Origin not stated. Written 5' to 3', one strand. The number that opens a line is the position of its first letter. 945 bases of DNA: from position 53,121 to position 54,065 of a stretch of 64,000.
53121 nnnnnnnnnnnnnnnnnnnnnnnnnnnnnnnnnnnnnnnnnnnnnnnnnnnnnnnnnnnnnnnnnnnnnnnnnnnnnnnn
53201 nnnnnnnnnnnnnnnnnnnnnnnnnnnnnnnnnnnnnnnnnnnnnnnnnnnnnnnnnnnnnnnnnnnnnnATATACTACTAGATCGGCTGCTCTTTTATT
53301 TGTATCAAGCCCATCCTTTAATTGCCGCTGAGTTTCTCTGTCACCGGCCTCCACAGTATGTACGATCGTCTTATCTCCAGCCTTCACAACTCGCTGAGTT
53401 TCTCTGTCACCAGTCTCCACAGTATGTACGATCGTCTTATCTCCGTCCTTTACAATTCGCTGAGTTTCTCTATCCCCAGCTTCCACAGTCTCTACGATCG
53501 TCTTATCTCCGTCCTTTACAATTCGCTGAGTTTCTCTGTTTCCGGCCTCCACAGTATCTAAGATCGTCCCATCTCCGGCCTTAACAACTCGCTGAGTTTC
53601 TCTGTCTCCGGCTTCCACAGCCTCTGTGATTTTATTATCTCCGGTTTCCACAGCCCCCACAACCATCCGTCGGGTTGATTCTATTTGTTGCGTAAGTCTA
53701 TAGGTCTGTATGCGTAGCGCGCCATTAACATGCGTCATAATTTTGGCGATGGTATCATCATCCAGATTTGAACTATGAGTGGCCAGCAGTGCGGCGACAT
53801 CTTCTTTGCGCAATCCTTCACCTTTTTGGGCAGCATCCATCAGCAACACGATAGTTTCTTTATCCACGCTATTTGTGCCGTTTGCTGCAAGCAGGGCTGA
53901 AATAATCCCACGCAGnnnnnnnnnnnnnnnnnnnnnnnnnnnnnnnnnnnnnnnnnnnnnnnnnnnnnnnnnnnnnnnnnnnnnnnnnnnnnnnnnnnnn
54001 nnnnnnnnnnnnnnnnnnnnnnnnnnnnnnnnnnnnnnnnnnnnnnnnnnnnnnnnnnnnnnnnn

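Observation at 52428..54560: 710-aa orphan membrane protein with exact 66-bp (22-aa) tandem repeats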

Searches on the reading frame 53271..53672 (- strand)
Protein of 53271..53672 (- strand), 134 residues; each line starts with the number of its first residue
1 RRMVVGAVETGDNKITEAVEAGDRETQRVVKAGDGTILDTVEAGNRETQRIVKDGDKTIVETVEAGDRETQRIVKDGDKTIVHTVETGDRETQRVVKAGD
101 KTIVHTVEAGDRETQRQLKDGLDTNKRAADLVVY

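Call 51: predict_structure(protein=window:53271-53672:-)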
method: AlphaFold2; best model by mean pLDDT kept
length: 134 residues; sequences in the alignment: 1
mean_pLDDT: 73.4   pTM: 0.60
mean pLDDT of the five models: 73.4, 68.9, 62.5, 44.6, 36.3
residues with pLDDT >= 90: 12; 70-90: 75; 50-70: 33; < 50: 14
segments of 3 or more residues with pLDDT < 50: 121-134
pLDDT, mean of each block of 10 residues (from residue 1): 69 76 72 83 74 90 77 89 77 81 75 64 41 36
secondary structure, 60 per line:
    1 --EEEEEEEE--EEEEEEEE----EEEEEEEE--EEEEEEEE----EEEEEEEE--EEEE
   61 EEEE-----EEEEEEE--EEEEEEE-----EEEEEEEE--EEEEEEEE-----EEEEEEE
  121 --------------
elements in order: E3-10 E13-20 E25-32 E35-42 E47-54 E57-64 E70-76 E79-85 E91-98 E101-108 E114-120

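Call 55: fold_search(model_id=the predicted structure, library=pdb)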
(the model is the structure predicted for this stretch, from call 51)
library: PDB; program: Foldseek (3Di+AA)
matches with E <= 10: 1115; with E <= 0.001: 0
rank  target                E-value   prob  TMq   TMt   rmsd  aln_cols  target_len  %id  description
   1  6kwv                  1.4e-02  1.00  0.40  0.24  11.3       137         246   15  A Crystal Structure of OspA mutant (released 2020-09-09)
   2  7jwg_E                2.2e-02  0.93  0.26  0.14  13.4       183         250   12  OspA-Fab 221-7 complex structure (released 2021-09-08)
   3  2ol8                  3.3e-02  0.98  0.35  0.22  11.8       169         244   14  The crystal structure of OspA mutant (released 2007-12-11)
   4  9l35_B                3.9e-02  0.80  0.26  0.15  12.4       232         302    9  Crystal structure of C45G9.5 protein from Caenorhabditis elegans (released 2025-12-17)
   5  5b2a                  4.1e-02  0.80  0.24  0.14  14.1       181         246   12  Crystal structure of a mutant of OspA (released 2017-01-18)
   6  8x2h                  4.5e-02  0.98  0.36  0.03  13.9       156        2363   10  Cryo-EM structure of the TcsL at pH 5.0 in its closed conformation (released 2023-12-13)
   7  2pi3                  5.2e-02  0.96  0.32  0.19  12.9       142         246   13  The crystal structure of OspA mutant (released 2008-05-27)
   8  2ol7_A                5.2e-02  0.82  0.28  0.19  11.0       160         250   16  The crystal structure of OspA mutant (released 2007-12-11)
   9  1osp_O                5.2e-02  0.75  0.23  0.13  14.6       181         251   14  CRYSTAL STRUCTURE OF OUTER SURFACE PROTEIN A OF BORRELIA BURGDORFERI COMPLEXED WITH A MURINE MONOCLONAL ANTIBODY FAB (released 1997-04-21)
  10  7e7u_A                5.2e-02  0.57  0.24  0.16  13.8       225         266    9  Crystal structure of RSL mutant in complex with sugar Ligand (released 2021-04-14)
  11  6kwu                  5.5e-02  1.00  0.53  0.32   7.4       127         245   16  A Crystal Structure of OspA mutant (released 2020-09-09)
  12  6j48                  5.5e-02  0.75  0.26  0.15  14.5       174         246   15  Glycine mutation on single layer beta-sheet of OspAsm1 (released 2019-03-06)
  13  2ol6                  5.8e-02  0.95  0.32  0.20  12.1       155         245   15  The crystal structure of OspA mutant (released 2007-12-11)
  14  9azz_A                5.8e-02  0.75  0.25  0.20  15.3       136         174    7  Crystal structure of outer membrane lipoprotein carrier protein (LolA) from Ehrlichia ruminantium (released 2024-03-20)
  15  2i5z                  6.1e-02  0.95  0.32  0.21  12.4       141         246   16  The crystal structure of OspA mutant (released 2007-07-10)
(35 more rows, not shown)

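Call 67: search_solved_structures(query=window:53271-53672:-, max_evalue=10, show_alignments=2)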
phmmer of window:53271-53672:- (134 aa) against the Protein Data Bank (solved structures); distinct sequences matched with E-value up to 10: 18.
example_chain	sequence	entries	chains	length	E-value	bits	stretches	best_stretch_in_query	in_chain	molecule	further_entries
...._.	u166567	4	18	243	5.1e-05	26.6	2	15-95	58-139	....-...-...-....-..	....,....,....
5mfb_A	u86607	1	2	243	7.7e-05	26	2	14-115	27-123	YIII(Dq)4CqI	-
4d4e_A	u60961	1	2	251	0.00051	23.4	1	14-116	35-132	ARMADILLO REPEAT PROTEIN ARM00016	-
4d49_A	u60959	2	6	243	0.0011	22.2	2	17-99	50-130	ARMADILLO REPEAT PROTEIN ARM00027 | YIII(Dq.V1)4CPAF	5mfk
4v3q_A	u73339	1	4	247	0.012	18.9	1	13-116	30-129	YIII_M4_AII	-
1fdq_A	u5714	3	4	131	0.34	14.2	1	48-122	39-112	FATTY ACID-BINDING PROTEIN, BRAIN | BRAIN-TYPE FATTY ACID BINDING PROTEIN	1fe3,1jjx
8ivf_B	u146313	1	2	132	0.35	14.2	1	29-111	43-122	Fatty acid-binding protein, brain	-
6l9o_A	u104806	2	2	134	0.35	14.2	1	55-112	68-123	Fatty acid-binding protein, brain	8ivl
5ura_A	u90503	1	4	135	0.37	14.1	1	29-111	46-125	Fatty acid-binding protein, brain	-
7e25_A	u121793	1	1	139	0.4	14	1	29-111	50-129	Fatty acid-binding protein, brain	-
8vx7_A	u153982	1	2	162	0.43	13.9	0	18-74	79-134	CID7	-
3pg0_A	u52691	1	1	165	0.53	13.6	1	9-112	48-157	ThreeFoil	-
9niu_A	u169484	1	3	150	0.54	13.6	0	64-113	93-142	Fatty acid-binding protein, brain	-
7udm_A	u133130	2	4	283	0.6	13.4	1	9-102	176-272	Designed helical repeat protein (DHR) RPB_PLP1_R6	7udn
7udl_A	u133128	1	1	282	0.64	13.3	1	9-102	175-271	Designed helical repeat protein (DHR) RPB_PLP1_R6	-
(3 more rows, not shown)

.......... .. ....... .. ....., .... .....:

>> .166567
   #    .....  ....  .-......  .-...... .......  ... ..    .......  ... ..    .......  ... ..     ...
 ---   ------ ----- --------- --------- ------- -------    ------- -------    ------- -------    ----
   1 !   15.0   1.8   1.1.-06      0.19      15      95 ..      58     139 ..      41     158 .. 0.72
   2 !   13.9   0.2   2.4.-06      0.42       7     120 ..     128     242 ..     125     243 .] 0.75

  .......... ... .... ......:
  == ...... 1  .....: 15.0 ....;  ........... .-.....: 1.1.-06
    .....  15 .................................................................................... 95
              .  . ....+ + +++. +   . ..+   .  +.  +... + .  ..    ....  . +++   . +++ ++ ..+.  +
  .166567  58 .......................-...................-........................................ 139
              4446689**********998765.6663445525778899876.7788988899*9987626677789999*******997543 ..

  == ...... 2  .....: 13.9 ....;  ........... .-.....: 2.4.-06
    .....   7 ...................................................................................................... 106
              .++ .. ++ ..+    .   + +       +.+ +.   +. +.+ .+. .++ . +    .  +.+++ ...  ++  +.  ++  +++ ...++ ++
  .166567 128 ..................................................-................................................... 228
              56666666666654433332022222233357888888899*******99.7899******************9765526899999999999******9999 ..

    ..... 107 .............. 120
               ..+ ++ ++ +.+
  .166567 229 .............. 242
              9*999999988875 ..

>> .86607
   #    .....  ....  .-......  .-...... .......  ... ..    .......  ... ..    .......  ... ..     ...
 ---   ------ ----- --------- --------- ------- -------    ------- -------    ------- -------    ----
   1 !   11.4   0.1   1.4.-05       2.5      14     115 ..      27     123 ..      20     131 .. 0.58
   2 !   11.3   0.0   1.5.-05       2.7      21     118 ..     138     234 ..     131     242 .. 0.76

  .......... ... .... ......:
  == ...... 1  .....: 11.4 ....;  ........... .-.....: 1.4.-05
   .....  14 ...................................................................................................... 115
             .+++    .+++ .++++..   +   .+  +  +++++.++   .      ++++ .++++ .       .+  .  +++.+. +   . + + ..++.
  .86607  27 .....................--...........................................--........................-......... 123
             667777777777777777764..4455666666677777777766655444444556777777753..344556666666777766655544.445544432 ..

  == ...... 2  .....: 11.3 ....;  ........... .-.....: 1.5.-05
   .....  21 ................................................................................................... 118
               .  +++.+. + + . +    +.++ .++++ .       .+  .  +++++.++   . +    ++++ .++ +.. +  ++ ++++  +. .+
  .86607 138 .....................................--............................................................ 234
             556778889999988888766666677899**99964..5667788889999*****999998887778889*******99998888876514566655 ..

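Call 75: fold_search(model_id=the predicted structure, library=viral)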
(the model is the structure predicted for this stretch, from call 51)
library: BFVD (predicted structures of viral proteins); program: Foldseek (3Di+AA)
matches with E <= 10: 927; with E <= 0.001: 0
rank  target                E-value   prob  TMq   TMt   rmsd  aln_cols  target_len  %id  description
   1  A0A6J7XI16            1.4e-03  1.00  0.53  0.35  10.3       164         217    8  Uncharacterized protein [uncultured Caudovirales phage]
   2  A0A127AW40            5.6e-03  1.00  0.39  0.17   7.8       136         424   10  Baseplate hub + tail lysozyme [Bacillus phage SP-15]
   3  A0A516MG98            1.1e-02  1.00  0.28  0.34  12.1        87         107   15  (no name in the UniProt tables at hand)
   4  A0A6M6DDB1            1.5e-02  0.99  0.35  0.26  18.0       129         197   14  (no name in the UniProt tables at hand)
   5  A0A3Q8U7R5            2.4e-02  0.66  0.21  0.08  13.4       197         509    6  Putative BTB/POZ domain-containing protein [Megavirus baoshan]
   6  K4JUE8                2.7e-02  1.00  0.37  0.30  13.2       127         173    7  (no name in the UniProt tables at hand)
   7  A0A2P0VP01            2.7e-02  0.87  0.27  0.08  13.1       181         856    9  WD40 repeat-containing protein [Tetraselmis virus 1]
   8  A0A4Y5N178            2.8e-02  0.97  0.35  0.11  14.7       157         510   10  Capsid and scaffold protein [Lactococcus phage CHPC971]
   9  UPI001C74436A         4.4e-02  1.00  0.45  0.06  32.5       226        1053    8  (no name look-up for this kind of identifier)
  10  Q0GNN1                4.4e-02  0.82  0.28  0.09  15.4       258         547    6  Kelch repeat and BTB domain-containing protein 2 [Horsepox virus]
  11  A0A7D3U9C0            4.6e-02  1.00  0.42  0.35  12.0       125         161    7  (no name in the UniProt tables at hand)
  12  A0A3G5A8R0            4.8e-02  0.66  0.22  0.12  16.1       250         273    6  Uncharacterized protein [Hyperionvirus sp.]
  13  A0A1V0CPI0            5.6e-02  0.98  0.41  0.29  12.2       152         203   12  (no name in the UniProt tables at hand)
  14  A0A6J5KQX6            5.9e-02  1.00  0.55  0.37  10.6       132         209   14  Uncharacterized protein [uncultured Caudovirales phage]
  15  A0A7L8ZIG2            5.9e-02  0.97  0.44  0.20  13.2       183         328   12  Tail assembly protein [Enterococcus phage 9184]
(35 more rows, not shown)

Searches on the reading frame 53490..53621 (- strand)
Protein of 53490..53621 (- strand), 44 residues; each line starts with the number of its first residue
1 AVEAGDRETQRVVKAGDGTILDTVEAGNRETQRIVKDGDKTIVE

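Call 77: find_homologous_proteins(query=A1, max_evalue=0.01)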
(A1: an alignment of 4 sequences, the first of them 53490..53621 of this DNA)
Query A1 (4 sequences): 10 candidates shared short words with the query, none scored E <= 0.01.

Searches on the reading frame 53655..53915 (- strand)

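Call 65: search_protein_families(library=pfam, proteins=[window:53655-53915:-], max_evalue=10)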
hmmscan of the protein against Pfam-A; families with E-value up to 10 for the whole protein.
window:53655-53915:- (87 aa): 2 families
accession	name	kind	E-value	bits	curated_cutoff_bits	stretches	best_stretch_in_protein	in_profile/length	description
PF04760.21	IF2_N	-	0.0026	17.9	25.3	1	45-64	32-51/53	Translation initiation factor IF-2, N-terminal region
PF09077.16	Phage-MuB_C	-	0.072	13.4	25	1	5-37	17-47/78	Mu B transposition protein, C terminal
